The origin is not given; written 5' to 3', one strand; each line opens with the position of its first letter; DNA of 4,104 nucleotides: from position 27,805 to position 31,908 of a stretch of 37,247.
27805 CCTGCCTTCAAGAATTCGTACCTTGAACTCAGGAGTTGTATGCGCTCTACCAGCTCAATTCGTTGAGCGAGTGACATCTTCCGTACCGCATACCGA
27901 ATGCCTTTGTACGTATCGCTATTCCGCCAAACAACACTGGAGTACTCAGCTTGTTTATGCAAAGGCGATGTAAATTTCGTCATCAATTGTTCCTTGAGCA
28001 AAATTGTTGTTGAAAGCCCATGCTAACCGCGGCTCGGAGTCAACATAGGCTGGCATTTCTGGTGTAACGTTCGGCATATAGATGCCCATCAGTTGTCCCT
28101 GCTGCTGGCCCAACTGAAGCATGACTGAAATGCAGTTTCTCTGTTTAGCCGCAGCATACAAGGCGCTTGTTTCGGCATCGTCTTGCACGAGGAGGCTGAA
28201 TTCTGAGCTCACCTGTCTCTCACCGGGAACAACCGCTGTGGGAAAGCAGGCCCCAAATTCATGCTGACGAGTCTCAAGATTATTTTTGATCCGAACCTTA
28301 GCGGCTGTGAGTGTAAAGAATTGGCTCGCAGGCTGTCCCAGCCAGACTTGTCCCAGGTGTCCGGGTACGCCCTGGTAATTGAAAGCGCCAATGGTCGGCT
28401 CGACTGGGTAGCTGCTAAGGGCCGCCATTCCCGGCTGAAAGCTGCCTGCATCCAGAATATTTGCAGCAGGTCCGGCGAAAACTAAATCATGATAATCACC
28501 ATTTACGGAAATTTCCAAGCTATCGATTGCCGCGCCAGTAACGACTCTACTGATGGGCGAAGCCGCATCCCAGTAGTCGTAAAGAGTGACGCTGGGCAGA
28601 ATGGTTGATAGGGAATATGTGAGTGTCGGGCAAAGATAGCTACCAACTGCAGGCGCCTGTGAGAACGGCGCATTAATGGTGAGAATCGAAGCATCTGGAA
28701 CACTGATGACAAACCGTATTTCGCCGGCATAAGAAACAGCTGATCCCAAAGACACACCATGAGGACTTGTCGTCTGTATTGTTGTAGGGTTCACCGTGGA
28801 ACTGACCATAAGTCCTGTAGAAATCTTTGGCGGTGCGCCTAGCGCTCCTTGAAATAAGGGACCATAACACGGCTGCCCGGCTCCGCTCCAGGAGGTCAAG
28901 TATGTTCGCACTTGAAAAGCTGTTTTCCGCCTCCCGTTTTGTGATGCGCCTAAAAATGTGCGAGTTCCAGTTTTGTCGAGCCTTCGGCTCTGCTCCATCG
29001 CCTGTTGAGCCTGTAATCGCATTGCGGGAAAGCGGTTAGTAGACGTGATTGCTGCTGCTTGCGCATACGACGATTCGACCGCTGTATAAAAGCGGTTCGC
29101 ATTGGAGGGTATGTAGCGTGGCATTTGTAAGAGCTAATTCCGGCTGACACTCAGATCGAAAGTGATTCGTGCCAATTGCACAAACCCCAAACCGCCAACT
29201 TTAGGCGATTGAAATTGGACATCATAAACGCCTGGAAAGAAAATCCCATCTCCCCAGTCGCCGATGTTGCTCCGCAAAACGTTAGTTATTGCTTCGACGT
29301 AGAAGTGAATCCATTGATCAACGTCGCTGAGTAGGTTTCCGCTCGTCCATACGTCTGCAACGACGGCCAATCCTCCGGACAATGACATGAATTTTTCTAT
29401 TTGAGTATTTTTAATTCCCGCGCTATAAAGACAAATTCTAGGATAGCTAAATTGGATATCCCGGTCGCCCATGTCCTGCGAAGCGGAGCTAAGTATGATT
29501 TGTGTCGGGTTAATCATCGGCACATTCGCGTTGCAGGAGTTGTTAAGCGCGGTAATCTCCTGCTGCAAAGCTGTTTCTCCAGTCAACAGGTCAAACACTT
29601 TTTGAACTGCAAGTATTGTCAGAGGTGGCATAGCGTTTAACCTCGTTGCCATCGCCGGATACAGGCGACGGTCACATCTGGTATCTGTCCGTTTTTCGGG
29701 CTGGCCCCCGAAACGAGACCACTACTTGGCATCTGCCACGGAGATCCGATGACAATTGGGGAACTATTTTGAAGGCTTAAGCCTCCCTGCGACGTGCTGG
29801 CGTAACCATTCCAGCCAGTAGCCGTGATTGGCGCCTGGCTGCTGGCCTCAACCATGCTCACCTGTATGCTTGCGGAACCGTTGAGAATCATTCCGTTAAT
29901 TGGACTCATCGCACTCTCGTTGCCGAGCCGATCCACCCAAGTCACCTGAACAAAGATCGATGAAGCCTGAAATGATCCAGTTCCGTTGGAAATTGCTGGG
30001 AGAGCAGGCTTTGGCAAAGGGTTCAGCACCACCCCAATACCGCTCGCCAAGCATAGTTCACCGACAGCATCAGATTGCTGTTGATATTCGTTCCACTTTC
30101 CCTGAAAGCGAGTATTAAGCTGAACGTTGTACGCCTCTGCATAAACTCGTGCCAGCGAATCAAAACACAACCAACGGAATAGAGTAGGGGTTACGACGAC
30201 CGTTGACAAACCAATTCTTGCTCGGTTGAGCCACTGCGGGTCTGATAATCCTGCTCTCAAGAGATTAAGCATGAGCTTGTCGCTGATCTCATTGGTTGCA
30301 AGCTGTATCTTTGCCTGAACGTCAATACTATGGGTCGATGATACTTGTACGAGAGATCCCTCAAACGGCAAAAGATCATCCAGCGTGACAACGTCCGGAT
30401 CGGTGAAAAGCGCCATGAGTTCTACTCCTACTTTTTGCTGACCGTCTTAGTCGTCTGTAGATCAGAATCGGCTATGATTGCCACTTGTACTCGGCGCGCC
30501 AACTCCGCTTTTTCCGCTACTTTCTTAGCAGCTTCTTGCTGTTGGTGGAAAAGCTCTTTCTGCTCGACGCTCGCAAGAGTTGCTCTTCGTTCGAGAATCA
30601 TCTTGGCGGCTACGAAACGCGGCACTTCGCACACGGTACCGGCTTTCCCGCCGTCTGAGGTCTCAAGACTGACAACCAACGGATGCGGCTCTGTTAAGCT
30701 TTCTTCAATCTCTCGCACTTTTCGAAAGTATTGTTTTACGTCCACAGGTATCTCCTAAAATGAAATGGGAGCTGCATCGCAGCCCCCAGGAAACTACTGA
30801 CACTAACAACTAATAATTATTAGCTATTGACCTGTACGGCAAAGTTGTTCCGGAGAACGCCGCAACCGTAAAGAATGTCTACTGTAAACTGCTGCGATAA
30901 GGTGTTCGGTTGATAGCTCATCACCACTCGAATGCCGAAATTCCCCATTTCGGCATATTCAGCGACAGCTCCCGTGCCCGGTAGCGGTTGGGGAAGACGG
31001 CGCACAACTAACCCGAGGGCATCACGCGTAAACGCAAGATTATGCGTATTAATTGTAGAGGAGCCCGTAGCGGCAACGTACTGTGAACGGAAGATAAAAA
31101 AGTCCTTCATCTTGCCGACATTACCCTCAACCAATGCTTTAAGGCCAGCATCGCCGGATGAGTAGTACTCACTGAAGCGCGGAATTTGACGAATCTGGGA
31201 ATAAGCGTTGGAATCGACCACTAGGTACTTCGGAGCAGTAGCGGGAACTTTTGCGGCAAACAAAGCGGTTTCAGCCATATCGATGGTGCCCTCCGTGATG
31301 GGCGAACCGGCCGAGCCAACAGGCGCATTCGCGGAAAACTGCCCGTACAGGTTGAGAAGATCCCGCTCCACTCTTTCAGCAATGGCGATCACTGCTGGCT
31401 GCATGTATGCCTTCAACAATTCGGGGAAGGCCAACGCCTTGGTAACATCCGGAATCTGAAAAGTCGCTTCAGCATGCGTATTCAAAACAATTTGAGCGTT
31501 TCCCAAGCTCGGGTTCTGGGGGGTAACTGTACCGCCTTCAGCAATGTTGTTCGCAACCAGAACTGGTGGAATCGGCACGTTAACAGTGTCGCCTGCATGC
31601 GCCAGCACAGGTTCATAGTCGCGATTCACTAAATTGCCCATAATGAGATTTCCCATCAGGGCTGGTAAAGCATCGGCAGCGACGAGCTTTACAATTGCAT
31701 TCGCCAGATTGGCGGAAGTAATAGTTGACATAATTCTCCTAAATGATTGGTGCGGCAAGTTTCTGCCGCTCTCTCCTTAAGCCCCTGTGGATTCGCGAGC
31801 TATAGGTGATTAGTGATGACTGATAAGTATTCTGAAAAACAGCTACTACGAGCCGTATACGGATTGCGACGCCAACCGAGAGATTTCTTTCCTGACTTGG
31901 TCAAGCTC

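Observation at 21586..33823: Intact, structural-only, terminase-less phage particle cluster between housekeeping genes (GTA-like candidate)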

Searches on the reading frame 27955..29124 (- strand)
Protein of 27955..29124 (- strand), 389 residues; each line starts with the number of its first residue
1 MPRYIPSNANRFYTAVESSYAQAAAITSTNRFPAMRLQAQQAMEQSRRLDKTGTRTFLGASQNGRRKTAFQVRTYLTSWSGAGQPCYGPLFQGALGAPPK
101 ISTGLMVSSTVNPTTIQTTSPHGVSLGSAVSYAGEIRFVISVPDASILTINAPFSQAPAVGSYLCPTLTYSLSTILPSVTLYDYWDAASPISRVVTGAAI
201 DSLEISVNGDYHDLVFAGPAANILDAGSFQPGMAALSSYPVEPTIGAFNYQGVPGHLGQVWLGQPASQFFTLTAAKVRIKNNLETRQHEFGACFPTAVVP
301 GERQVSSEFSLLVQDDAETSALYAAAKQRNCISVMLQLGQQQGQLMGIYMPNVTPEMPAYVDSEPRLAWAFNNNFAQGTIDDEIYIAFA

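Call 5: search_protein_families(library=pfam, proteins=[window:27955-29124:-], max_evalue=0.1)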
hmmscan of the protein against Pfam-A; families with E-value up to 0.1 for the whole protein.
window:27955-29124:- (389 aa): 0 families

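Call 6: search_protein_families(library=phrogs, proteins=[window:27955-29124:-], max_evalue=0.1)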
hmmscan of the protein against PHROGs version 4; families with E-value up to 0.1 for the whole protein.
window:27955-29124:- (389 aa): 1 family
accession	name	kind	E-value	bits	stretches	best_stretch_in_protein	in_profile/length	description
phrog_290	-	tail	7.2e-10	39.7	1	6-360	15-300/411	minor tail protein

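Call 49: search_solved_structures(query=A2, max_evalue=1)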
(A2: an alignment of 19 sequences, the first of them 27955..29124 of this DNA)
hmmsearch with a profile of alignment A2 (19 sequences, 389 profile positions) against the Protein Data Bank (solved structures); distinct sequences matched with E-value up to 1: 4.
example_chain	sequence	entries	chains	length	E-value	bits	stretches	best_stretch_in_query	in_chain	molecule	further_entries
7wp3_A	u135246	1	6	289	0.32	13.1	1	79-180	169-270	Proliferating cell nuclear antigen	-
5h0t_A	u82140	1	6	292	0.32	13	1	79-180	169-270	Proliferating cell nuclear antigen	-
5hac_A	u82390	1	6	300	0.34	13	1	79-180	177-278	Proliferating cell nuclear antigen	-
6j0j_A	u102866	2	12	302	0.35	12.9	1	79-180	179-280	Proliferating cell nuclear antigen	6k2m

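Call 59: predict_structure(protein=window:27955-29124:-)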
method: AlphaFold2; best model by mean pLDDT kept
length: 389 residues; sequences in the alignment: 1
mean_pLDDT: 28.8   pTM: 0.17
mean pLDDT of the five models: 28.8, 24.7, 24.5, 24.2, 22.4
residues with pLDDT >= 90: 0; 70-90: 0; 50-70: 3; < 50: 386
segments of 3 or more residues with pLDDT < 50: 1-36, 42-389
pLDDT, mean of each block of 10 residues (from residue 1): 35 33 38 45 42 31 28 23 25 25 24 29 29 30 28 26 24 25 24 27 27 28 25 22 27 28 26 28 31 29 27 30 32 33 31 26 24 27 30
secondary structure, 60 per line:
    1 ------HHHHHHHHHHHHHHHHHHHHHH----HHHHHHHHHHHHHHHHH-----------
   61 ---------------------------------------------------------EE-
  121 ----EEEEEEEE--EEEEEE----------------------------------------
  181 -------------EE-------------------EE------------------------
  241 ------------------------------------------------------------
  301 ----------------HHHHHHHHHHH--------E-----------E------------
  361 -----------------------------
elements in order: H7-28 H33-49 E125-132 E135-140 H317-327

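Call 83: search_protein_families(library=ncbifam, proteins=[window:27955-29124:-], max_evalue=0.01)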
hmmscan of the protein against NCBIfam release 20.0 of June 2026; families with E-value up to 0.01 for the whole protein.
window:27955-29124:- (389 aa): 0 families

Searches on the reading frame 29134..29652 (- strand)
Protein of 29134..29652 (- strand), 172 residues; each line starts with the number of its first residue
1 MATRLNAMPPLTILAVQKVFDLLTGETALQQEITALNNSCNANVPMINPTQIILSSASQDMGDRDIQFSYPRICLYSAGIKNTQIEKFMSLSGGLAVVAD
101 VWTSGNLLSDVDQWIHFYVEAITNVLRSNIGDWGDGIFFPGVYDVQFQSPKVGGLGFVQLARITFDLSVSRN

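Call 5: search_protein_families(library=pfam, proteins=[window:29134-29652:-], max_evalue=0.1)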
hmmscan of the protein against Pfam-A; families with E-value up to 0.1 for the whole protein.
window:29134-29652:- (172 aa): 1 family
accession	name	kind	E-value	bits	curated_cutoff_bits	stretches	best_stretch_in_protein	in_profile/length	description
PF21948.1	LplA-B_cat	-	0.0042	17.5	27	1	79-158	50-132/200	Lipoyl protein ligase A/B catalytic domain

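Call 6: search_protein_families(library=phrogs, proteins=[window:29134-29652:-], max_evalue=0.1)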
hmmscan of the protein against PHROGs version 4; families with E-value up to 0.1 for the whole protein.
window:29134-29652:- (172 aa): 0 families

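Call 52: search_solved_structures(query=A5, max_evalue=1)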
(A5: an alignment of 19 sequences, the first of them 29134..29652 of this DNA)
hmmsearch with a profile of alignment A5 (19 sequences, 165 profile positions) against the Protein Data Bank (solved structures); distinct sequences matched with E-value up to 1: 1.
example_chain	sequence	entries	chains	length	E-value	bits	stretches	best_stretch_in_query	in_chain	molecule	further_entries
9mu2_D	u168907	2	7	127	0.42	13.9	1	57-127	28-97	DUF3168 domain-containing protein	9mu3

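Call 83: search_protein_families(library=ncbifam, proteins=[window:29134-29652:-], max_evalue=0.01)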
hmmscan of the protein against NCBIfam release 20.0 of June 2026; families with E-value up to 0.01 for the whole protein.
window:29134-29652:- (172 aa): 0 families

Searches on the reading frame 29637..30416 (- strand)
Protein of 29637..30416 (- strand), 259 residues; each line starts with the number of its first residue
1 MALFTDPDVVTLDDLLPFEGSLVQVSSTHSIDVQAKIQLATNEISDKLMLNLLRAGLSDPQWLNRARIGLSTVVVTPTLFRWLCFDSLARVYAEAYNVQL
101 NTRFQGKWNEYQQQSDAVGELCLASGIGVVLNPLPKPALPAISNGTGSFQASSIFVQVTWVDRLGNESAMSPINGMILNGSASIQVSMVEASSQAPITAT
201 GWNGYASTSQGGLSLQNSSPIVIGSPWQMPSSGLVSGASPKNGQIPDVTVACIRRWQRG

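Call 5: search_protein_families(library=pfam, proteins=[window:29637-30416:-], max_evalue=0.1)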
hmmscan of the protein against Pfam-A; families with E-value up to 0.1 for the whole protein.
window:29637-30416:- (259 aa): 0 families

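Call 6: search_protein_families(library=phrogs, proteins=[window:29637-30416:-], max_evalue=0.1)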
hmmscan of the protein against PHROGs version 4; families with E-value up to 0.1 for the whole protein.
window:29637-30416:- (259 aa): 1 family
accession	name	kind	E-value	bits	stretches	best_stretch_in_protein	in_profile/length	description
phrog_8040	-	connector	0.019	14.9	1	134-222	130-221/396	head closure Hc3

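Call 51: search_solved_structures(query=A4, max_evalue=1)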
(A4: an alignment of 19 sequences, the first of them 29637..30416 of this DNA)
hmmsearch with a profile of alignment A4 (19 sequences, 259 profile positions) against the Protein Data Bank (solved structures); distinct sequences matched with E-value up to 1: 0.

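Call 83: search_protein_families(library=ncbifam, proteins=[window:29637-30416:-], max_evalue=0.01)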
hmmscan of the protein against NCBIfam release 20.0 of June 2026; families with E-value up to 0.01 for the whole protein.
window:29637-30416:- (259 aa): 0 families

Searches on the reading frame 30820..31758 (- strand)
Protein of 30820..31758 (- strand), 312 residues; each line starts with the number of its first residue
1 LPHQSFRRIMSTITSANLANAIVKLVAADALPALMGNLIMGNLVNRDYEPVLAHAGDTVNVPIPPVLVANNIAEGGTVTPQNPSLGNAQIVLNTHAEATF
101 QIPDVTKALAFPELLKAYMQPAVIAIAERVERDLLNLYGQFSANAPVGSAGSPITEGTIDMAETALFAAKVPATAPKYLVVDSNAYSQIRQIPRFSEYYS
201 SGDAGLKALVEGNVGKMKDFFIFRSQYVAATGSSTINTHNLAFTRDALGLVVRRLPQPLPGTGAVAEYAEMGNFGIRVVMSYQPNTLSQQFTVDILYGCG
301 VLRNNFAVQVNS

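Call 5: search_protein_families(library=pfam, proteins=[window:30820-31758:-], max_evalue=0.1)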
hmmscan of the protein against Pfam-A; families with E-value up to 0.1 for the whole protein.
window:30820-31758:- (312 aa): 2 families
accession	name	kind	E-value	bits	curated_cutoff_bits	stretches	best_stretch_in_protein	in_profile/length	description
PF11651.14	P22_CoatProtein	-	5.9e-14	52.1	24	2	21-199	7-187/423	P22 coat protein - gene protein 5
PF19821.5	Phage_capsid_2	-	0.016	14.9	25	1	147-250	145-248/293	Phage capsid protein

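Call 6: search_protein_families(library=phrogs, proteins=[window:30820-31758:-], max_evalue=0.1)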
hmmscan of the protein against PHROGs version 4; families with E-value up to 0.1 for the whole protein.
window:30820-31758:- (312 aa): 2 families
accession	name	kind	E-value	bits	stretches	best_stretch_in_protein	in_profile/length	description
phrog_283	-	head and packaging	2e-41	143.6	2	17-234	4-223/385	major head protein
phrog_267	-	head and packaging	2.7e-21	77.2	1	15-254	34-287/410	major head protein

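Call 62: search_dna_similar(query=window:30820-31758:-, collection=phages, mode=protein, max_evalue=0.001, max_rows=15)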
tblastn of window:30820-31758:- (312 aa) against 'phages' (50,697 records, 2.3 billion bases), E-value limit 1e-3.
Records with a match: 101; places in all: 101; records where one place covers at least 80% of the query: 25.
Best place of each record, by identity: <60% 101.
By first word of the organism name: Vibrio 57; Curtobacterium 10; Clostridium 10; Streptomyces 7; Gordonia 6; Dinoroseobacter 3; Shewanella 2; Corynebacterium 1; Arthrobacter 1; Microcystis 1; and 3 more.
By host as written in the record: Vibrio parahaemolyticus 15; Vibrio crassostreae 10; Clostridium perfringens 9; Gordonia rubripertincta NRRL B-16540 6; Curtobacterium flaccumfaciens NRRL B-59340 6; Vibrio alginolyticus 5; Streptomyces lividans JI 1326 4; Curtobacterium flaccumfaciens NRRL B-729 SEA 4; and 32 more.
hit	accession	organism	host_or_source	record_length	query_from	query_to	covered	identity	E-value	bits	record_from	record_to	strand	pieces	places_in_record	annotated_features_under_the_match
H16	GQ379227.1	Streptomyces phage phiSASD1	Streptomyces avermitilis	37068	22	303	90%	27.9%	8e-8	59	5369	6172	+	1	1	27: gp27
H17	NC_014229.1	Streptomyces phage phiSASD1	Streptomyces avermitilis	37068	22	303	90%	27.9%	8e-8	59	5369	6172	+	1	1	27: major head protein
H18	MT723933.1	Streptomyces phage Keanu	Streptomyces lividans JI 1326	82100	16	310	95%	26.4%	3e-14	79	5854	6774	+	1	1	7: major capsid protein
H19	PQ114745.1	Streptomyces phage Spocter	Streptomyces lividans JI 1326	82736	24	310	92%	26.9%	6e-13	75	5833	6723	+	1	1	7: major capsid protein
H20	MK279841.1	Streptomyces phage Hiyaa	Streptomyces lividans JI 1326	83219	24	310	92%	26.9%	6e-13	75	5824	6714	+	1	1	7: major capsid protein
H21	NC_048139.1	Streptomyces phage Hiyaa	Streptomyces lividans JI 1326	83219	24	310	92%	26.9%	6e-13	75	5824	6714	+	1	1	7: major head protein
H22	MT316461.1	Streptomyces phage Galactica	Streptomyces mirabilis NRRL B-2400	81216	16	310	95%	25.3%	2e-12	74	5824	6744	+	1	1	7: major capsid protein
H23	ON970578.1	Gordonia phage Aleemily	Gordonia rubripertincta NRRL B-16540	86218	17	308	94%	25.0%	8e-10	66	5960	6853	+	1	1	7: major capsid protein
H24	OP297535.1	Gordonia phage ObLaDi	Gordonia rubripertincta NRRL B-16540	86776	17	308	94%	25.0%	8e-10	66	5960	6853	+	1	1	7: major capsid protein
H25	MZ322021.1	Gordonia phage Cafasso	Gordonia rubripertincta NRRL B-16540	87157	17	308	94%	25.0%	8e-10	66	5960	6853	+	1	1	7: major capsid protein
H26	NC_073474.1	Gordonia phage VanLee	Gordonia rubripertincta NRRL B-16540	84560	16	308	94%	24.8%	2e-5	52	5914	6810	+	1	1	8: major capsid protein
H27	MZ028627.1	Gordonia phage VanLee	Gordonia rubripertincta NRRL B-16540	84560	16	308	94%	24.8%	2e-5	52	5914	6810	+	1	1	8: major capsid protein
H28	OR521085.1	Corynebacterium phage PSonyx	Corynebacterium glutamicum MB001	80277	24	311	92%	25.1%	3e-10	67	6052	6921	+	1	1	6: major capsid protein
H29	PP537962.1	Gordonia phage Morgana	Gordonia rubripertincta NRRL B-16540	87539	25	308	91%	25.2%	2e-9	64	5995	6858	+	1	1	7: major capsid protein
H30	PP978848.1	Arthrobacter phage MissSwiss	Arthrobacter atrocyaneus NRRL B-2883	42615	40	302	84%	24.5%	2e-8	61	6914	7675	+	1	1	7: major capsid protein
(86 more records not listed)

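Call 83: search_protein_families(library=ncbifam, proteins=[window:30820-31758:-], max_evalue=0.01)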
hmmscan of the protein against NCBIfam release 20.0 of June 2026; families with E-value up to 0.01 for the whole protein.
window:30820-31758:- (312 aa): 0 families

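Call 102: search_protein_representatives(protein=window:30820-31758:-)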
Query: 312 residues. Proteins with E-value up to 0.001 (for the whole library): 2114; up to 1e-10: 981; up to 1e-30: 198. The best 150 are listed.
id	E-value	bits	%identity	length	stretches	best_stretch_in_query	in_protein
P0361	1.3e-144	497.3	74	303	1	11-312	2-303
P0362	1.7e-108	378.8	74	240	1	10-249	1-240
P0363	2.1e-102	358.8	61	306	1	12-312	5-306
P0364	2.9e-96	338.7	56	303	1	11-312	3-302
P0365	8.0e-95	333.9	78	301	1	10-216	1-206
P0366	4.1e-93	328.3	56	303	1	11-310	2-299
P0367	1.7e-92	326.3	56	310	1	12-311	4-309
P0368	4.4e-92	325.0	62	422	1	13-310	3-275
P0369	8.9e-91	320.7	60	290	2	90-312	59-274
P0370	4.7e-88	311.7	76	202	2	10-128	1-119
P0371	6.6e-87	308.0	56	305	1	13-310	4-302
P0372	1.0e-80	287.7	52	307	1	10-311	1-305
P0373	1.9e-80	286.7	51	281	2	82-312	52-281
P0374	1.6e-79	283.7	51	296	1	11-310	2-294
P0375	1.6e-79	283.7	83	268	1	10-170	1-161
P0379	3.0e-76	273.0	48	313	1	10-311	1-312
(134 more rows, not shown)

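Call 103: find_related_loci(query=P0379, collection=viral_contigs, flank=10000)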
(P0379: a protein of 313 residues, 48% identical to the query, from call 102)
Query P0379 (313 aa) in viral_contigs; peptide patterns used: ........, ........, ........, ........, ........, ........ (x = any residue, [..] = any of these).
17 stretches matched a pattern; 1 encode a relative of the query (tblastn E <= 1e-3); 1 distinct loci.
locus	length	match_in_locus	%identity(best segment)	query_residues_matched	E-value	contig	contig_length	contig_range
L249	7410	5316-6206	50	12-313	4e-92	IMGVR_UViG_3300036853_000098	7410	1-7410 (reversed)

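Call 104: find_related_loci(query=P0364, collection=viral_contigs, flank=10000)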
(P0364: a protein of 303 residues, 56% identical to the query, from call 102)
Query P0364 (303 aa) in viral_contigs; peptide patterns used: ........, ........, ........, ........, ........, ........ (x = any residue, [..] = any of these).
31 stretches matched a pattern; 4 encode a relative of the query (tblastn E <= 1e-3); 4 distinct loci.
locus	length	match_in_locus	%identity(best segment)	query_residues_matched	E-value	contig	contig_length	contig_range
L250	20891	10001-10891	61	1-300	1e-111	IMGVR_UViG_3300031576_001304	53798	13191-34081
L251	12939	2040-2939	56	5-302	5e-109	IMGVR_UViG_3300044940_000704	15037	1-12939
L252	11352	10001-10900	55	5-302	1e-102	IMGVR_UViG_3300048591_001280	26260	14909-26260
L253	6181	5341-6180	51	5-282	5e-91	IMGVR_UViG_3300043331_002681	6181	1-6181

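Call 107: find_related_loci(query=L250:2528-3835:+, collection=viral_contigs, flank=10000)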
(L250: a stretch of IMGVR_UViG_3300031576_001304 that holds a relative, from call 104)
Query L250:2528-3835:+ (435 aa) in viral_contigs; peptide patterns used: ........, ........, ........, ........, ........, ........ (x = any residue, [..] = any of these).
5 stretches matched a pattern; 3 encode a relative of the query (tblastn E <= 1e-3); 2 distinct loci.
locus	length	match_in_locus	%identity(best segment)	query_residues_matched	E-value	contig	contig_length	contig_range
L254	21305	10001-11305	100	1-435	0e+0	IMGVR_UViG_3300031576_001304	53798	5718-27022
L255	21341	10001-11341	28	1-433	2e-33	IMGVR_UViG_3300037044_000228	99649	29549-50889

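Call 108: find_related_loci(query=L250:19448-20011:+, collection=viral_contigs, flank=10000)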
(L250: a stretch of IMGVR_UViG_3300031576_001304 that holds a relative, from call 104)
Query L250:19448-20011:+ (187 aa) in viral_contigs; peptide patterns used: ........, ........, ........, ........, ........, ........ (x = any residue, [..] = any of these).
35 stretches matched a pattern; 1 encode a relative of the query (tblastn E <= 1e-3); 1 distinct loci.
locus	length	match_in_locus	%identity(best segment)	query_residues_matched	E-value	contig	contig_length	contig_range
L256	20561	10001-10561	99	1-187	6e-124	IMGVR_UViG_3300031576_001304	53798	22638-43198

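Call 111: search_protein_families(library=pfam, alignment_id=A8, max_evalue=0.0001)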
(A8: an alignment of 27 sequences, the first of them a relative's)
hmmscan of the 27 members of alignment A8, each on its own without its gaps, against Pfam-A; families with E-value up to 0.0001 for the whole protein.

A. member 1, L254:78-1058:+ (326 aa): 0 families

B. families by the number of members that match (of 27 scanned): 5 families
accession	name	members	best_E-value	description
PF22555.1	DAM-like-phage1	1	1.3e-46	Phage DNA Adenine Methylase-like domain 1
PF22559.2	GNAT-phage-like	1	3.4e-39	Phage GNAT-like domain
PF04343.18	DUF488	1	3.8e-14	Domain of unknown function DUF488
PF00004.35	AAA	1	7.3e-14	ATPase family associated with various cellular activities (AAA)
PF02384.22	N6_Mtase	1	7.2e-08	N-6 DNA Methylase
